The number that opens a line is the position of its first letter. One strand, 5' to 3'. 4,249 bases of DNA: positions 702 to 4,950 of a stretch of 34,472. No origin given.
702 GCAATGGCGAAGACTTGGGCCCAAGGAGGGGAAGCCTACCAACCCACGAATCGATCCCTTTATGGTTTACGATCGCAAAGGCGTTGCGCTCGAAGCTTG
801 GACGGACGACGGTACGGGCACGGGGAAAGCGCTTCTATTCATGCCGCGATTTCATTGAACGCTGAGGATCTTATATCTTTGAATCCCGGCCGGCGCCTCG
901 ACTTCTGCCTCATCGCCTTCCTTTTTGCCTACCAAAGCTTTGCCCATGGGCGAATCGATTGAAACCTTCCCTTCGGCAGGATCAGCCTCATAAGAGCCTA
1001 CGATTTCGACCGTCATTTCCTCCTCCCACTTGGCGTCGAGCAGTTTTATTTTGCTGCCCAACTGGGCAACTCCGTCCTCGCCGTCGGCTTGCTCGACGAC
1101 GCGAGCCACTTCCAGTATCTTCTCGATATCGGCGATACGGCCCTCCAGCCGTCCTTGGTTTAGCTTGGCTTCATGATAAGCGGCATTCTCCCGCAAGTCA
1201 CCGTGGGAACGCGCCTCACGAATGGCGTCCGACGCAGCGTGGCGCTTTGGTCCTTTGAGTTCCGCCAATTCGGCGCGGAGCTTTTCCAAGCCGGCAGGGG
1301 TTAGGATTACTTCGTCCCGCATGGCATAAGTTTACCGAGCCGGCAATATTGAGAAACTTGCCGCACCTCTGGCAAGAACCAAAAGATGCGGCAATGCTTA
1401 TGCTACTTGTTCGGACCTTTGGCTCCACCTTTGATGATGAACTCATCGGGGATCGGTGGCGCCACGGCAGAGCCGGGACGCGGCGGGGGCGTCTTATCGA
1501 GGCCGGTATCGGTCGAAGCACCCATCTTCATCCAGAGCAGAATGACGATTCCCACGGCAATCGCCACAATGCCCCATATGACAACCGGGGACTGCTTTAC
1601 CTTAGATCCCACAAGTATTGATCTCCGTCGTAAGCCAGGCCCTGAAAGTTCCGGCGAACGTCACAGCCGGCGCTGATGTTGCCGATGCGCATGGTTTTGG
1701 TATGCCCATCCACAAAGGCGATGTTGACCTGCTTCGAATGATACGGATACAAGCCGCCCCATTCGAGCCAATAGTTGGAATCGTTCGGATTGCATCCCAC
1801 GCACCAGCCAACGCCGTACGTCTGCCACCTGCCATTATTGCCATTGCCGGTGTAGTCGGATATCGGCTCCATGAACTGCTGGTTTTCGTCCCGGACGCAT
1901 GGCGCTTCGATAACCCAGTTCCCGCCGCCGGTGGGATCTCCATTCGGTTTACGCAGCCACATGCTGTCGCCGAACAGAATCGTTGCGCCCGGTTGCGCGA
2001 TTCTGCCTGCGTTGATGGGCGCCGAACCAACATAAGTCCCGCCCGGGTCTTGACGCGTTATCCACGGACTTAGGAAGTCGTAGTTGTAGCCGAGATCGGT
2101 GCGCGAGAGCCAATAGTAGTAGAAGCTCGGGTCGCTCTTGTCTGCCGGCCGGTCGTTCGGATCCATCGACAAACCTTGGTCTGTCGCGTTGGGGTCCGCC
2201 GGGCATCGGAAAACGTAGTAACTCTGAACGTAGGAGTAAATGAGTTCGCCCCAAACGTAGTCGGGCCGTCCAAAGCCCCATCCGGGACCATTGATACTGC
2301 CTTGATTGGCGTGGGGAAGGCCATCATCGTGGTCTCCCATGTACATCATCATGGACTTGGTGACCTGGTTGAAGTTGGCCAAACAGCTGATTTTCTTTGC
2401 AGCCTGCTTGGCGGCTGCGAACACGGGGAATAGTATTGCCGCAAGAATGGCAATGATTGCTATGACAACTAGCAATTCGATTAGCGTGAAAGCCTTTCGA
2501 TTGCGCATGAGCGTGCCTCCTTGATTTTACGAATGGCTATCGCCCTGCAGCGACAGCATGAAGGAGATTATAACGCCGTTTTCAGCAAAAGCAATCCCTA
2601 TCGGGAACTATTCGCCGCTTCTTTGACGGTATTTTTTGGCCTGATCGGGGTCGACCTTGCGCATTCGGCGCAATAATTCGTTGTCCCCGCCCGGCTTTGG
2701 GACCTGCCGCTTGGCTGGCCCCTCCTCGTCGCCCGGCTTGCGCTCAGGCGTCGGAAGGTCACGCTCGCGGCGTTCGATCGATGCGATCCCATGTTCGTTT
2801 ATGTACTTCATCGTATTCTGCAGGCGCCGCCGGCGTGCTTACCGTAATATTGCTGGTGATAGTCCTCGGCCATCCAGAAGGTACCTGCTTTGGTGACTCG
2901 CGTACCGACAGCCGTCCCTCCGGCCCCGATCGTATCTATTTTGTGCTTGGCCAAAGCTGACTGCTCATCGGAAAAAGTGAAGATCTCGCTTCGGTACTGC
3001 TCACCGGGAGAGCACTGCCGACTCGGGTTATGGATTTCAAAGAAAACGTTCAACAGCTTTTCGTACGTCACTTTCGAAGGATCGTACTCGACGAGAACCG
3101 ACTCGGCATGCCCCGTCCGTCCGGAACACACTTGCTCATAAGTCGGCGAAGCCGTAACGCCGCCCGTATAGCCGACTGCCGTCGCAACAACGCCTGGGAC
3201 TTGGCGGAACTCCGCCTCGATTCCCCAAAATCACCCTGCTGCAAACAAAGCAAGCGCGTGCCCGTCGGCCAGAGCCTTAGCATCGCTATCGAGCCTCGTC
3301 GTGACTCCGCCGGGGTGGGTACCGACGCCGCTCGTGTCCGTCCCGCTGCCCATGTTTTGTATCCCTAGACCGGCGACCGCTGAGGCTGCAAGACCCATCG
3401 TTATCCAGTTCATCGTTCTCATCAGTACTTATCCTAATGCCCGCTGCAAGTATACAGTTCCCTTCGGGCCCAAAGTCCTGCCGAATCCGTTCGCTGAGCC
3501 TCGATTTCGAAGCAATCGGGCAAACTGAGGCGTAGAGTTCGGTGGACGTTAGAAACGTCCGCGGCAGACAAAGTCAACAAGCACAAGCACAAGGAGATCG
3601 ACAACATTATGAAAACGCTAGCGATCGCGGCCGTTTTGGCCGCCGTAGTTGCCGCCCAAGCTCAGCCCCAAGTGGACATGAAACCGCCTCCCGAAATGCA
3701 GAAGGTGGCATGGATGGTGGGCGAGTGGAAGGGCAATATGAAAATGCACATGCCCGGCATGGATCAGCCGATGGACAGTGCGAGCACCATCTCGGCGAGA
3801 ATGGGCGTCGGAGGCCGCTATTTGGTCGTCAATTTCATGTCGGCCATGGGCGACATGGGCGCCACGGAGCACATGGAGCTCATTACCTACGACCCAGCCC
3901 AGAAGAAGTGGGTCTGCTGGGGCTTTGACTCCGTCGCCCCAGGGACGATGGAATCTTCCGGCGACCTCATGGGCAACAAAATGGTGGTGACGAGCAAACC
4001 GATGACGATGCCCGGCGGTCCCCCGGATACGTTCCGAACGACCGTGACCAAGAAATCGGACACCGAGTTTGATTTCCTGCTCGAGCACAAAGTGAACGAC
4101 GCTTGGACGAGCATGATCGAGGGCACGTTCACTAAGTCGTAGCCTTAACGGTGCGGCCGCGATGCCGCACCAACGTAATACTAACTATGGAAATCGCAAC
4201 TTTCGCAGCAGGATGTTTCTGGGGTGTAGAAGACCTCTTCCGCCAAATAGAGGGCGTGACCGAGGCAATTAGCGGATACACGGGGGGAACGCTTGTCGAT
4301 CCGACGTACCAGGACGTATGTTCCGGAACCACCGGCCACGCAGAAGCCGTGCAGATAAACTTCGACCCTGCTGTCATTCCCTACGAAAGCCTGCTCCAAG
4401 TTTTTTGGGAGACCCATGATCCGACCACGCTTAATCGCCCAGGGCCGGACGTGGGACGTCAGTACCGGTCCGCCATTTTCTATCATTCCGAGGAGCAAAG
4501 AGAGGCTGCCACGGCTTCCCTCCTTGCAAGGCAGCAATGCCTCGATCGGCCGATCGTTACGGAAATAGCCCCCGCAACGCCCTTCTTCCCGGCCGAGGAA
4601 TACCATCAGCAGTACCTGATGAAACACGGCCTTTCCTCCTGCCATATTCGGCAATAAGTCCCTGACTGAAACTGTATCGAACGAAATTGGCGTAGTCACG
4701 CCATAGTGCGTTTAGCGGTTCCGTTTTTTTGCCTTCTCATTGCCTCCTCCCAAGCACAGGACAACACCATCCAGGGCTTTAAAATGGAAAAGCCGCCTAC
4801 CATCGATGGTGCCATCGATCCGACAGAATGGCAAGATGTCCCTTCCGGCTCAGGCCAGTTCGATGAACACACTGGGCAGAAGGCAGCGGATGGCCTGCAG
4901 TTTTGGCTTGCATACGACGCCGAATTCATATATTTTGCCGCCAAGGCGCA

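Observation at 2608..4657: Compact five-part module: UBact-like tag, Sec-type msrA, shared control region, Met-rich exported protein, Cys-type msrA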

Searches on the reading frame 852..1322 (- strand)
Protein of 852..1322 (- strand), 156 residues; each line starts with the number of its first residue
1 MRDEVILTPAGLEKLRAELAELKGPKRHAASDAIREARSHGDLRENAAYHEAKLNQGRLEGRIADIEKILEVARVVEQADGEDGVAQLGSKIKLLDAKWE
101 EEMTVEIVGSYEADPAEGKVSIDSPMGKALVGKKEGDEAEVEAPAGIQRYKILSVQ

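Call 6: search_protein_families(library=pfam, proteins=[window:852-1322:-], max_evalue=0.01)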
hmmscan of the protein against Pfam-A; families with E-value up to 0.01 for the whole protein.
window:852-1322:- (156 aa): 2 families
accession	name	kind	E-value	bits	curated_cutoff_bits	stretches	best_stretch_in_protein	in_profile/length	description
PF01272.25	GreA_GreB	-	4.4e-25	87.9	26.9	1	83-155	3-75/77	Transcription elongation factor, GreA/GreB, C-term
PF03449.20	GreA_GreB_N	-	7.1e-25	87.5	24.5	1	6-75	2-71/71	Transcription elongation factor, N-terminal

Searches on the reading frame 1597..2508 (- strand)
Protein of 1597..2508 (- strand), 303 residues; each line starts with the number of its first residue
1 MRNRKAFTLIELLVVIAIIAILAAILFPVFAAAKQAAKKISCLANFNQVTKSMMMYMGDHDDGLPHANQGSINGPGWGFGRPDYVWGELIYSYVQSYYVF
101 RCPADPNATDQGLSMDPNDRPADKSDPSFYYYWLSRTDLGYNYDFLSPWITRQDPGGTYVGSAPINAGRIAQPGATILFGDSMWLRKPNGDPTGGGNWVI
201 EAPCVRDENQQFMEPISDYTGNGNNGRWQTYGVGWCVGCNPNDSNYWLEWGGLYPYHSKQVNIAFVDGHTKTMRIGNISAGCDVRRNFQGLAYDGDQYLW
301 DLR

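Call 6: search_protein_families(library=pfam, proteins=[window:1597-2508:-], max_evalue=0.01)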
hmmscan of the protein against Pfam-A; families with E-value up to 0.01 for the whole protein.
window:1597-2508:- (303 aa): 2 families
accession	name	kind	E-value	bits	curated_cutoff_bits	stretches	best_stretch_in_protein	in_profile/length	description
PF07963.17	N_methyl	-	1.4e-09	37.6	21.2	1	1-27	1-27/27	Prokaryotic N-terminal methylation motif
PF07596.16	SBP_bac_10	-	6.3e-08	33.4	23.3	1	98-272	94-260/268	Protein of unknown function (DUF1559)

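Call 7: search_protein_families(library=ncbifam, proteins=[window:1597-2508:-], max_evalue=0.01)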
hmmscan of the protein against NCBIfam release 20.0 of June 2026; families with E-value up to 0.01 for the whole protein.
window:1597-2508:- (303 aa): 13 families
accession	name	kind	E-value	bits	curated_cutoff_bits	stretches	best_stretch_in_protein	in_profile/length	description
NF040999.1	pilin_ComGC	equivalog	2.1e-08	34.3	75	1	5-60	2-57/84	competence type IV pilus major pilin ComGC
TIGR02532.1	IV_pilin_GFxxxE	domain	1.4e-07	31.1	16.3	1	5-26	2-23/24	prepilin-type N-terminal cleavage/methylation domain-containing protein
NF007862.0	PRK10574.1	equivalog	1.6e-07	31.5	138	1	1-37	1-37/145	prepilin peptidase-dependent pilin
TIGR01710.1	typeII_sec_gspG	equivalog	1.6e-07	31.4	88.85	1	6-70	2-65/134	type II secretion system major pseudopilin GspG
NF041775.1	typeIV_PilA_Myxo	equivalog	1.2e-06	28.6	400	1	2-47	9-53/214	type IV pilin protein PilA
NF041013.1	T4P_ComGE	equivalog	2.7e-05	24.2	49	1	3-52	2-52/83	competence type IV pilus minor pilin ComGE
TIGR01708.2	typeII_sec_gspH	equivalog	7.6e-05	22.8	80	1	7-38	4-37/169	type II secretion system minor pseudopilin GspH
TIGR02596.1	TIGR02596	subfamily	0.00049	20.2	70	1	7-38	1-32/196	Verru_Chthon cassette protein D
NF040982.1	ComGD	equivalog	0.00075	19.9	70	1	5-47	2-44/139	competence type IV pilus minor pilin ComGD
TIGR02599.1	TIGR02599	subfamily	0.0057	15.9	256.5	1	6-39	1-34/361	Verru_Chthon cassette protein C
TIGR04294.2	pre_pil_HX9DG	domain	0.0058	16.4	19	0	256-273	4-21/22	H-X9-DG-CTERM domain-containing protein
NF007800.0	PRK10506.1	equivalog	0.0069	16.2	158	0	1-25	5-29/163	prepilin peptidase-dependent protein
NF041002.1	pilin_ComGF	equivalog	0.0073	16.5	80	0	5-39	2-36/139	competence type IV pilus minor pilin ComGF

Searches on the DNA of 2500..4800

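Call 29: search_rna_families(source=window, start=2500, end=4800, threshold=evalue, max_evalue=10)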
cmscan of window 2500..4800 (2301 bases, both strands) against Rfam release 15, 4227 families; matches with E-value up to 10: 2.
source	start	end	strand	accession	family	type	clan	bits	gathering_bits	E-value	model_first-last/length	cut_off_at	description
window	2991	3021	+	RF03324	mir-1288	Gene; miRNA;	-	18.2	70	2.4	1-74/74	no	mir-1288 microRNA precursor family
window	4514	4556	-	RF02940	COG3860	Cis-reg;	-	13.7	42.5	6.5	1-43/54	no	COG3860 RNA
